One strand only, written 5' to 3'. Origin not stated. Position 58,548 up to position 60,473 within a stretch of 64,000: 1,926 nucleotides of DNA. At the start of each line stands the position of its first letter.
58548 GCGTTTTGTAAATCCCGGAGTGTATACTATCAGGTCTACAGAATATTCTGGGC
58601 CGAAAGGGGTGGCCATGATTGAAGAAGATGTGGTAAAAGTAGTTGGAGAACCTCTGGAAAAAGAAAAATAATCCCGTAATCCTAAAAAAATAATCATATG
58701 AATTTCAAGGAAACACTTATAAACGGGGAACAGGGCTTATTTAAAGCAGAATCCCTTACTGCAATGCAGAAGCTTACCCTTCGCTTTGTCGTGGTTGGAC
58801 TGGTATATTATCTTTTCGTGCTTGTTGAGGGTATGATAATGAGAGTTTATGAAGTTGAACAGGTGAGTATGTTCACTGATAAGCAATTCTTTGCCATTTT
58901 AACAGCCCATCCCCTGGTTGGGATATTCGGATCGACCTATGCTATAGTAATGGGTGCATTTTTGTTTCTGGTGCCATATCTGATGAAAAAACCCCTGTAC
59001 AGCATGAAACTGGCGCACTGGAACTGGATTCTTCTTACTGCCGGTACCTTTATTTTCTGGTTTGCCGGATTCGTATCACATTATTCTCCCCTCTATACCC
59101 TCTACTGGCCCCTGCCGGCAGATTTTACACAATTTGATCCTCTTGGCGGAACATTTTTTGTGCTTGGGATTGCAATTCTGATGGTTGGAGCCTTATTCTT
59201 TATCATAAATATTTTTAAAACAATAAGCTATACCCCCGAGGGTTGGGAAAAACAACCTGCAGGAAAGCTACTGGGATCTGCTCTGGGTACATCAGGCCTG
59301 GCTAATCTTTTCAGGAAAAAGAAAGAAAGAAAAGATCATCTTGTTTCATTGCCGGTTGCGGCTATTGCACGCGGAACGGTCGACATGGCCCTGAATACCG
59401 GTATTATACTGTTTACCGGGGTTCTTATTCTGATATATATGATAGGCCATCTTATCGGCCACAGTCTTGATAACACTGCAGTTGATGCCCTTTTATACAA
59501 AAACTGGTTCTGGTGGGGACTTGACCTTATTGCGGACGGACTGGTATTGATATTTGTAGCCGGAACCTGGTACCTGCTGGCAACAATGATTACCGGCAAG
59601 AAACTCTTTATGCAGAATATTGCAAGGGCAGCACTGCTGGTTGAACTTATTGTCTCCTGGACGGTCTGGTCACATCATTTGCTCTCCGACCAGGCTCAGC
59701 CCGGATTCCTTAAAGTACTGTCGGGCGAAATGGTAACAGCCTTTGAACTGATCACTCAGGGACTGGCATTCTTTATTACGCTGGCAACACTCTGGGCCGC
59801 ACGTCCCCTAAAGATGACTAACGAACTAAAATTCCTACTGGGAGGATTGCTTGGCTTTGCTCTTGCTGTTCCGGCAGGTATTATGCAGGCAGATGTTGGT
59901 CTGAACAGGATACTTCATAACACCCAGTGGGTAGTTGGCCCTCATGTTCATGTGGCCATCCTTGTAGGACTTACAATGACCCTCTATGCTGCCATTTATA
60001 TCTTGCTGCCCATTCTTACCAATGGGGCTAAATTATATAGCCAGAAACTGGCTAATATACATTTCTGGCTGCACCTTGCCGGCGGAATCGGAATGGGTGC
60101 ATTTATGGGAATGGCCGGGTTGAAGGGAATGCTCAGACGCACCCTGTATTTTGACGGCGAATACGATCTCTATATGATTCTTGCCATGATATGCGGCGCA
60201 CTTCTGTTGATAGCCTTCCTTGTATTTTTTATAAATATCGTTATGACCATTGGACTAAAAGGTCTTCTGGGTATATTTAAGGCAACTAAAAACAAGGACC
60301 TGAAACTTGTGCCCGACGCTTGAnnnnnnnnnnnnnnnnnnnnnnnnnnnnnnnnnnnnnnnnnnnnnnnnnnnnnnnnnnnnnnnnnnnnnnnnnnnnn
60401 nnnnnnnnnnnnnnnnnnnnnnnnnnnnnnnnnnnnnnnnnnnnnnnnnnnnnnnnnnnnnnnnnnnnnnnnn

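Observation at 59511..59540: Catalytic subunit with Asp in place of the first active-site His: gNOR-like, functionally untested enzyme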

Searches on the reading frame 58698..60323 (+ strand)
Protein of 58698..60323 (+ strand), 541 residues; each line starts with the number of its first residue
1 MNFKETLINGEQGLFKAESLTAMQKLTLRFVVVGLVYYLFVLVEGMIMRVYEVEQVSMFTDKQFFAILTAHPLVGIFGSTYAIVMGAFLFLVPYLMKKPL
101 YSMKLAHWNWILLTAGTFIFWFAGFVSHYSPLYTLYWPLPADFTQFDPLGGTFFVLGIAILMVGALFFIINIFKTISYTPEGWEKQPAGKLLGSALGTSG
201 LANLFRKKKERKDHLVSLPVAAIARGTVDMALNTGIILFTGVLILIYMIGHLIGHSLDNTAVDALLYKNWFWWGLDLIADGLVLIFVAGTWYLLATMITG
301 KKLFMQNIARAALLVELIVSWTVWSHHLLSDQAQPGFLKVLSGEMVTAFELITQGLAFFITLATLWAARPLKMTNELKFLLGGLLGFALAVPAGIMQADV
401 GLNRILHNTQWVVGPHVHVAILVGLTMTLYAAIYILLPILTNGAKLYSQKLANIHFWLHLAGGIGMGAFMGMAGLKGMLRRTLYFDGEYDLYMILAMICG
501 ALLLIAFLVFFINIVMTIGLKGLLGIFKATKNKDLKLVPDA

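Call 3: search_protein_families(library=pfam, proteins=[window:58698-60323:+], max_evalue=0.01)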
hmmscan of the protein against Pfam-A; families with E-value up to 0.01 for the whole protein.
window:58698-60323:+ (541 aa): 1 family
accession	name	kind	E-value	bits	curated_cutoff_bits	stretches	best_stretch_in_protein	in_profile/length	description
PF00115.25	COX1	-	1.9e-53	182.3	34.8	1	26-501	2-435/436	Cytochrome C and Quinol oxidase polypeptide I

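Call 7: search_solved_structures(query=window:58698-60323:+, max_evalue=0.001, show_alignments=3)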
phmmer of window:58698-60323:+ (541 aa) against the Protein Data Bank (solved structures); distinct sequences matched with E-value up to 0.001: 20.
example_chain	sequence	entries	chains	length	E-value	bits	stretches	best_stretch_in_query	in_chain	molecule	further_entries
4g7r_A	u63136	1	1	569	1.4e-08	37.4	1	261-514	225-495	Cytochrome c oxidase subunit 1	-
4n4y_A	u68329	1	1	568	1.5e-08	37.3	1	261-514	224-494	Cytochrome c oxidase subunit 1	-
1ehk_A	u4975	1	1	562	4.1e-08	35.8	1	261-514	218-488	BA3-TYPE CYTOCHROME-C OXIDASE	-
1xme_A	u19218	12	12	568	4.2e-08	35.8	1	261-514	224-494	Cytochrome c oxidase polypeptide I | Cytochrome c oxidase subunit 1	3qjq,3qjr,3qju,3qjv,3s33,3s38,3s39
4gp4_A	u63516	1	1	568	4.2e-08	35.8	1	261-514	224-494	Cytochrome c oxidase subunit 1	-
4gp5_A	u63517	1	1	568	4.2e-08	35.8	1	261-514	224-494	Cytochrome c oxidase subunit 1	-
3s8f_A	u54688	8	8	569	4.2e-08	35.8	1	261-514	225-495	Cytochrome c oxidase subunit 1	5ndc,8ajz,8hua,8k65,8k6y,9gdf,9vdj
3s8g_A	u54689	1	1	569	4.2e-08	35.8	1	261-514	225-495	Cytochrome c oxidase subunit 1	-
4g70_A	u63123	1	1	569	4.2e-08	35.8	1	261-514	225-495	Cytochrome c oxidase subunit 1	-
4g7s_A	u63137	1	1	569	5.4e-08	35.4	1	261-514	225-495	Cytochrome c oxidase subunit 1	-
4g71_A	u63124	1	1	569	5.8e-08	35.3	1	261-514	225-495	Cytochrome c oxidase subunit 1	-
4gp8_A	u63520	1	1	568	5.8e-08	35.3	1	261-514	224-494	Cytochrome c oxidase subunit 1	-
4fa7_A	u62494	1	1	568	6.8e-08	35.1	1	260-514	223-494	Cytochrome c oxidase subunit 1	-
4faa_A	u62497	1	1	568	6.8e-08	35.1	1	260-514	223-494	Cytochrome c oxidase subunit 1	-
4g7q_A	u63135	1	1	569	7.5e-08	35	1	261-514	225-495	Cytochrome c oxidase subunit 1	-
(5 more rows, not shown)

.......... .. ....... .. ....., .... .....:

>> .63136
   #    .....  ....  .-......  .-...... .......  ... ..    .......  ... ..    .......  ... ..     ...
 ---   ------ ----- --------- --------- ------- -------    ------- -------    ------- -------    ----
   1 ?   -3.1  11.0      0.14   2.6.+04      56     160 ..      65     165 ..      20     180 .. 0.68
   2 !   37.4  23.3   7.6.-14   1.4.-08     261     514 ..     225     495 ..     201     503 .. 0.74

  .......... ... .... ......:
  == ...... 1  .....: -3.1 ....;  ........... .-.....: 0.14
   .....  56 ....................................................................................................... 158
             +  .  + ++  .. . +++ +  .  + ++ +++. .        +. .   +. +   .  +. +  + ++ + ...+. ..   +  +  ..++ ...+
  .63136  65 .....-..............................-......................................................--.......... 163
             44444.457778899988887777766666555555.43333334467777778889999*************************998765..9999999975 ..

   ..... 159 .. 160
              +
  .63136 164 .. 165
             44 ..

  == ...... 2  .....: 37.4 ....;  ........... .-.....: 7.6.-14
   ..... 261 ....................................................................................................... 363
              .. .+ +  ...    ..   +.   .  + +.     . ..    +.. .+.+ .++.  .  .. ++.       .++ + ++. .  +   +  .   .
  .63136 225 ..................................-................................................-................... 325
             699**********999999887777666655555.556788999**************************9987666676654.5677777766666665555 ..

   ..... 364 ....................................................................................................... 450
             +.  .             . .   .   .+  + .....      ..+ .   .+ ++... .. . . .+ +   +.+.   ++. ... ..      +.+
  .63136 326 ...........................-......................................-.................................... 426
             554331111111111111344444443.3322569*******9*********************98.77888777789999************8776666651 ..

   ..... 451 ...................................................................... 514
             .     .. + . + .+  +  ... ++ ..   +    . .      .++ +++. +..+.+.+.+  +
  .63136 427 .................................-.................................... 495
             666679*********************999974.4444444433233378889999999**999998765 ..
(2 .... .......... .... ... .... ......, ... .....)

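Call 8: find_homologous_proteins(query=window:58698-60323:+, max_evalue=0.00001)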
Query window:58698-60323:+ (541 aa): 3163 proteins with E <= 0.00001 among 8000 candidates; the best 120 are listed.
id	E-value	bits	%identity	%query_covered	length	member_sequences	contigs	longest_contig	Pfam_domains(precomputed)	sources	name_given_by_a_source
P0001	0.0e+0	1187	100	100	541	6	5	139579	PF00115.26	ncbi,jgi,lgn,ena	-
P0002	0.0e+0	1116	92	100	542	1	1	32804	PF00115.26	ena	-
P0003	0.0e+0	1110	90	100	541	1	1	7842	PF00115.26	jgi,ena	jgi:cytochrome c oxidase subunit 1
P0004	0.0e+0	1108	90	100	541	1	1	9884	PF00115.26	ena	-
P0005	0.0e+0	1107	91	100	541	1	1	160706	PF00115.26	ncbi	ncbi:MAG: cbb3-type cytochrome c oxidase subunit I [Bacteroidales bacterium]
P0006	0.0e+0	1107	91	100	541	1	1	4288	PF00115.26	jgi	jgi:cytochrome c oxidase subunit 1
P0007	0.0e+0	1092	90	100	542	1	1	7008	PF00115.26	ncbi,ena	-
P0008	0.0e+0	1091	89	100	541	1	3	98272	PF00115.26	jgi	jgi:cytochrome c oxidase subunit 1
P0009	0.0e+0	1069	88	100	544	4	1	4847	PF00115.26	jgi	-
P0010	0.0e+0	1069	87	100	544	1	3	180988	PF00115.26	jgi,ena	jgi:cytochrome c oxidase subunit I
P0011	0.0e+0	1064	87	100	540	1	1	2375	PF00115.26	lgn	-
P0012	0.0e+0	1062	87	100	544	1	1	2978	PF00115.26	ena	-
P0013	0.0e+0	1059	87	100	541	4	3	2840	PF00115.26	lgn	-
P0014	0.0e+0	1059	87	100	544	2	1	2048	PF00115.26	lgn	-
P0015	0.0e+0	1059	87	100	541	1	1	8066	PF00115.26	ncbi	-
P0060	9.1e-292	987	81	100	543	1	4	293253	PF00115.26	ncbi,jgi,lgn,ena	ncbi:MAG TPA: cbb3-type cytochrome c oxidase subunit I [Ignavibacteria bacterium]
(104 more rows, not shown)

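Call 9: search_protein_families(library=ncbifam, proteins=[window:58698-60323:+], max_evalue=0.01)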
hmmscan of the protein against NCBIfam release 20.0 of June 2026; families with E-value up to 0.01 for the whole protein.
window:58698-60323:+ (541 aa): 4 families
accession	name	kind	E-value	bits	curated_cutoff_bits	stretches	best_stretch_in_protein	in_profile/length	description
TIGR02891.1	CtaD_CoxA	equivalog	2.5e-28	99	670.75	2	247-518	203-469/504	cytochrome c oxidase subunit I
TIGR00780.1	ccoN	equivalog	2.5e-15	56.3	583.15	2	258-489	192-418/474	cytochrome-c oxidase, cbb3-type subunit I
NF011053.0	PRK14485.1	subfamily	4.3e-12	45.1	1080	2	323-519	253-461/716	putative bifunctional cbb3-type cytochrome c oxidase subunit I/II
NF041075.1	quin_ox_SoxB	equivalog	3.3e-10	39.5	700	1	258-517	194-453/468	proton pump complex quinol oxidase subunit SoxB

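Call 11: list_cluster_members(proteins=[P0001])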
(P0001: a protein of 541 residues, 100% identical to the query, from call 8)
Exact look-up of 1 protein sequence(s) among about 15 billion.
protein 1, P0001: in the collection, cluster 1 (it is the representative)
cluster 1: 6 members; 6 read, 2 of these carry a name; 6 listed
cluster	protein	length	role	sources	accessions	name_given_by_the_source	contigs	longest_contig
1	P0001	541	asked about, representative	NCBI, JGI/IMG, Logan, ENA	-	-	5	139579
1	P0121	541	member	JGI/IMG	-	cytochrome c oxidase subunit 1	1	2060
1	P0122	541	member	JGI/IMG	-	cytochrome c oxidase subunit 1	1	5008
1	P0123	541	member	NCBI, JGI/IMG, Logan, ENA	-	-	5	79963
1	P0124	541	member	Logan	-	-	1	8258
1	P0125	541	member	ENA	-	-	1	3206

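Call 14: find_related_loci(query=window:58698-60320:+, collection=genome_contigs, flank=8000)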
Query window:58698-60320:+ (541 aa) in genome_contigs; peptide patterns used: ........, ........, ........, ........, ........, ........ (x = any residue, [..] = any of these).
599 stretches matched a pattern (row limit reached: there are more); 508 encode a relative of the query (tblastn E <= 1e-3); the best 80 are kept; 80 distinct loci.
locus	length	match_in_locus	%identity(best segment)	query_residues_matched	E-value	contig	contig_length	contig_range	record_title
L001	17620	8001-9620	91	1-540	0e+0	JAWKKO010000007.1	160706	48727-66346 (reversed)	MAG: Bacteroidales bacterium isolate ABC2.51 ABC2.51.fa-7, whole genome shotgun sequence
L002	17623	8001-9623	84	1-541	0e+0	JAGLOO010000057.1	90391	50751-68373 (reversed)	MAG: Bacteroidales bacterium isolate RS_7_37 ROV157_7.bin.37.fa_57, whole genome shotgun sequence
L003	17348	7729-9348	86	1-540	0e+0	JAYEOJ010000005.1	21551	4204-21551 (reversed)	MAG: Bacteroidota bacterium isolate MAG032 MAG032_5, whole genome shotgun sequence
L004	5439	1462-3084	85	1-541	0e+0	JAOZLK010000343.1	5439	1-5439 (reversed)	MAG: Bacteroidales bacterium isolate GMC10.metabat2.103 NODE_21364_length_5439_cov_6.702637, whole genome shotgun sequen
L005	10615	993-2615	84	1-541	0e+0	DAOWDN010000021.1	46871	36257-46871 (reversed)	MAG TPA_asm: Bacteroidia bacterium isolate CSMAG_1914 CSMAG_1914_k141_889204_length_46871_cov_21.0224, whole genome shot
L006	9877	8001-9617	84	1-539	0e+0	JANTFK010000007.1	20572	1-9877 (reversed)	MAG: Bacteroidales bacterium isolate bin100107 c_000000002277, whole genome shotgun sequence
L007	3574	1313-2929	84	1-539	0e+0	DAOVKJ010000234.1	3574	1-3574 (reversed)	MAG TPA_asm: Bacteroidota bacterium isolate CSMAG_1416 CSMAG_1416_k141_3722100_length_3574_cov_15.0000, whole genome sho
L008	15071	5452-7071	82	1-540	0e+0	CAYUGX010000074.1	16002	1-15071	MAG TPA_asm: uncultured Porphyromonadaceae bacterium isolate SRP077602_co7_472 genome assembly, contig: NODE_17686_lengt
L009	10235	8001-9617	78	1-541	0e+0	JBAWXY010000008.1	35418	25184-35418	MAG: Bacteroidota bacterium isolate ELA075 MAG075_8, whole genome shotgun sequence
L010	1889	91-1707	80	1-539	0e+0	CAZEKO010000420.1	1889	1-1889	MAG TPA_asm: uncultured Bacteroides sp. isolate binchicken_co364_279 genome assembly, contig: NODE_199555_length_1889_co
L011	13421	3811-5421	79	1-538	0e+0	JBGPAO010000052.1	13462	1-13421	MAG: Bacteroidia bacterium isolate OBJ_0618_130150_127 k141_743559_length_13462_cov_10.3386, whole genome shotgun sequen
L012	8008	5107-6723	77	1-541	0e+0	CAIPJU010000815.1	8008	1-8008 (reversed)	MAG: uncultured Bacteroidetes bacterium isolate Umea3p4_bin-0738 genome assembly, contig: bin-0738:0815/1105, whole geno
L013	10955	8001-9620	78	1-540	0e+0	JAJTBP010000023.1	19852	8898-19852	MAG: Marinilabiliales bacterium isolate MS_R2_32 NODE_579_length_19852_cov_3.855887, whole genome shotgun sequence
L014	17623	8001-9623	80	1-541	0e+0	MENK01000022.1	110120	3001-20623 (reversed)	MAG: Bacteroidetes bacterium GWB2_32_14 gwb2_scaffold_38, whole genome shotgun sequence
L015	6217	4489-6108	79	1-540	0e+0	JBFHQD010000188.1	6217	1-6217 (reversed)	MAG: Bacteroidales bacterium isolate Mix_sand08.2021.06.G.64 k141_671486_length_6217_cov_11.0000, whole genome shotgun s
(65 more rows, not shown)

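Call 24: search_protein_representatives(protein=window:58698-60323:+)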
Query: 541 residues. Proteins with E-value up to 0.001 (for the whole library): 522; up to 1e-10: 185; up to 1e-30: 54. The best 150 are listed.
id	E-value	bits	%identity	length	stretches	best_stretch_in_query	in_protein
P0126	3.4e-262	887.6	74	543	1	3-532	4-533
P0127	7.2e-137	474.0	92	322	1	248-485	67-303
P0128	2.1e-116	406.5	46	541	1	21-528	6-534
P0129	3.7e-104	366.0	59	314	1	1-291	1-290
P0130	2.9e-103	363.1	78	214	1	329-539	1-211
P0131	2.5e-83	297.3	56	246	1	1-242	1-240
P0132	5.1e-83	296.3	85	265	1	248-415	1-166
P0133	4.4e-74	266.8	67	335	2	399-478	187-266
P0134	3.5e-68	247.3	87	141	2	362-456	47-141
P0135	2.6e-67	244.4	72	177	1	149-313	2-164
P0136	5.1e-67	243.5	70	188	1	323-474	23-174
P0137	2.3e-63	231.4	81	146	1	1-136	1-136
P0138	9.7e-59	216.2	44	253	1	291-526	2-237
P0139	1.3e-58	215.7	66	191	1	1-150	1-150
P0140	1.7e-55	205.4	61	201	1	132-283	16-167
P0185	4.4e-28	115.0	28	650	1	24-518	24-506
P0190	2.6e-26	109.1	28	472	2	237-518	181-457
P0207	9.8e-22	94.0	30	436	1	111-513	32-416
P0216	1.2e-20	90.4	34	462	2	253-517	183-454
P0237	2.1e-17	79.8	31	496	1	14-485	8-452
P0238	2.1e-17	79.7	27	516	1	18-518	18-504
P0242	9.2e-17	77.6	25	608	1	18-521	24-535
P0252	1.9e-15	73.3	23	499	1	22-508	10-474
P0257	1.1e-14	70.7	27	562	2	262-516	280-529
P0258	1.7e-14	70.1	26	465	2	282-531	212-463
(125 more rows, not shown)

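Call 26: find_homologous_proteins(query=P0128, max_evalue=1e-10)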
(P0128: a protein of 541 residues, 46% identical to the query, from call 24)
Query P0128 (541 aa): 1635 proteins with E <= 1e-10 among 8000 candidates; the best 120 are listed.
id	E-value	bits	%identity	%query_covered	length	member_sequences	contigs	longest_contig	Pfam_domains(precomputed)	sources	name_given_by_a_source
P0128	0.0e+0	1187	100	100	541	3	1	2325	PF00115.26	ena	-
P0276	0.0e+0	1125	94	100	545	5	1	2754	PF00115.26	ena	-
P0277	0.0e+0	1069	87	100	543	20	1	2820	PF00115.26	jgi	-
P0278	0.0e+0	1060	87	100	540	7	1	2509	PF00115.26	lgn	-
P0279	0.0e+0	1059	88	99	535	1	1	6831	PF00115.26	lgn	-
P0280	0.0e+0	1056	87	100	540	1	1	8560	PF00115.26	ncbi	-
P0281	0.0e+0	1047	87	99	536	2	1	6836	PF00115.26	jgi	-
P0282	0.0e+0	1046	86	100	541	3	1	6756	PF00115.26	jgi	-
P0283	0.0e+0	1042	86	99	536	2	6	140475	PF00115.26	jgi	jgi:cytochrome c oxidase subunit 1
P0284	0.0e+0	1041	86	99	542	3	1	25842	PF00115.26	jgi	-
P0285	0.0e+0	1036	85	99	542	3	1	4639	PF00115.26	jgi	-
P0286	0.0e+0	1033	85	99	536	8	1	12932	PF00115.26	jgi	-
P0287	0.0e+0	1028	83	100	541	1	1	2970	PF00115.26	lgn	-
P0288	0.0e+0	1022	82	100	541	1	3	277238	PF00115.26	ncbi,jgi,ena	-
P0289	0.0e+0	1019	84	100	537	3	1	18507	PF00115.26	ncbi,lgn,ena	-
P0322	1.9e-223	761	67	98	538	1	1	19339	PF00115.26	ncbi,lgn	-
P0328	2.5e-220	751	65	100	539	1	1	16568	PF00115.26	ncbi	-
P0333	7.9e-217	739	63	100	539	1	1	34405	PF00115.26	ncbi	-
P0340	3.9e-210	717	62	99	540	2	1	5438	PF00115.26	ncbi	-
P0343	9.4e-209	713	63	98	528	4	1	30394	PF00115.26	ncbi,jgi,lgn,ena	-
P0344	2.3e-202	692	62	98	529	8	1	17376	PF00115.26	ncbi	-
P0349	3.1e-195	668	59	99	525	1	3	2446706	PF00115.26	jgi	jgi:cytochrome c oxidase subunit 1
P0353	7.0e-167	575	52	99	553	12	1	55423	PF00115.26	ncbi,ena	-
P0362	1.8e-160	553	52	99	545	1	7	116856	PF00115.26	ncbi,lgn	-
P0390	4.1e-158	546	49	99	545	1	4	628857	PF00115.26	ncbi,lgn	-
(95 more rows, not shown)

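Call 32: find_encoding_contigs(protein=P0001, flank=10000, max_places=4)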
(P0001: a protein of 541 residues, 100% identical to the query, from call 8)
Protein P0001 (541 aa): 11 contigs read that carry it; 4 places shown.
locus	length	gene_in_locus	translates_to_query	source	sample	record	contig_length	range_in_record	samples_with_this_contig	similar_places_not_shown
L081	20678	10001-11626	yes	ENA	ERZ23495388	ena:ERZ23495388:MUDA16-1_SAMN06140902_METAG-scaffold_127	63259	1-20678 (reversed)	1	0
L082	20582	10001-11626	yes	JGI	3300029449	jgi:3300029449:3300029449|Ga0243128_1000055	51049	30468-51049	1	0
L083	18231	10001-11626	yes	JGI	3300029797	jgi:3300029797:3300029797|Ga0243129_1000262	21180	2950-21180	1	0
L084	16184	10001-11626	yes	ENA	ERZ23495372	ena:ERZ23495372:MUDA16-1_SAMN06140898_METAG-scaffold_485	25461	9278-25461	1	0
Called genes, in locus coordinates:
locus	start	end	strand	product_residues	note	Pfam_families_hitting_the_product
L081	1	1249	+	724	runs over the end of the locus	PF00656:Peptidase_C14, PF13428:TPR_14 (faint), PF23914:TPR_CcmH_CycH (faint), PF13431:TPR_17 (faint)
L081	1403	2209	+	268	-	-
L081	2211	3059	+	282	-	PF00149:Metallophos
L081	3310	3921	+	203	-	PF02082:Rrf2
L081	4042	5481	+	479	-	PF03929:PepSY_TM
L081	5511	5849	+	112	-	PF07883:Cupin_2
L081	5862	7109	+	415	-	PF04282:DUF438, PF01814:Hemerythrin, PF13596:PAS_10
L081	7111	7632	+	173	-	PF08984:DUF1858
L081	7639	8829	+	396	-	PF01814:Hemerythrin, PF13596:PAS_10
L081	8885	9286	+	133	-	PF02082:Rrf2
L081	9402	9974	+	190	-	-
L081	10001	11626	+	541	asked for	PF00115:COX1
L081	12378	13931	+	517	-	PF03781:FGE-sulfatase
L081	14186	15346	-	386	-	PF13173:AAA_14, PF13635:DUF4143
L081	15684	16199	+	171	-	-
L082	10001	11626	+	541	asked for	PF00115:COX1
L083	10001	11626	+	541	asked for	PF00115:COX1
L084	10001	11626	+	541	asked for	PF00115:COX1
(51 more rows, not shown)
